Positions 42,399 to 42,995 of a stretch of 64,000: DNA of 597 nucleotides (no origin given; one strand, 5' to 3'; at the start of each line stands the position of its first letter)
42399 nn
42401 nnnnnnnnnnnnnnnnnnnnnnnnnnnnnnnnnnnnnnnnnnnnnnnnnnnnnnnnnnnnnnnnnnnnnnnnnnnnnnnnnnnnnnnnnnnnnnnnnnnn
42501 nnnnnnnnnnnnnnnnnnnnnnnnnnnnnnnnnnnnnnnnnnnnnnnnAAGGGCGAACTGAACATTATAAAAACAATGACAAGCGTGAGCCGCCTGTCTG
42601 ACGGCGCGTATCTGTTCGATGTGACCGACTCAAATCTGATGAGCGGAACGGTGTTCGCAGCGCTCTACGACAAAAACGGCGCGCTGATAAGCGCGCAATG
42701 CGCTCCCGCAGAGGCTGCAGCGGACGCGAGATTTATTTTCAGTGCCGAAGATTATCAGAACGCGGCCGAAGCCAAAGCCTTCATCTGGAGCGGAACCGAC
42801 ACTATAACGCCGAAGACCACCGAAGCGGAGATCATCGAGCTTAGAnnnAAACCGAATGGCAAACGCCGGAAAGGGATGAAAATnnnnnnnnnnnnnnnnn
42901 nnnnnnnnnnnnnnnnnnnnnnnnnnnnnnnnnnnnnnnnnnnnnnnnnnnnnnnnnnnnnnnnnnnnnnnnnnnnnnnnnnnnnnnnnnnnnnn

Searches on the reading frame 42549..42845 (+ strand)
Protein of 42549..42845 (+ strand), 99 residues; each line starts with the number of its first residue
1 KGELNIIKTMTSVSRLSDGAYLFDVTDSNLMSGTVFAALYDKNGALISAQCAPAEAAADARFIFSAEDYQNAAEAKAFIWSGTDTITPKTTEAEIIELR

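Call 4: search_protein_families(library=pfam, proteins=[window:42549-42845:+], max_evalue=10)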
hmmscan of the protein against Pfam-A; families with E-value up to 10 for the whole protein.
seq(99 aa): 1 family
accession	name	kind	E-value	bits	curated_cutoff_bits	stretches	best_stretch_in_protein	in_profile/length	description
PF13860.13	FlgD_ig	-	0.15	12.5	27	1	34-72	24-62/79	FlgD Ig-like domain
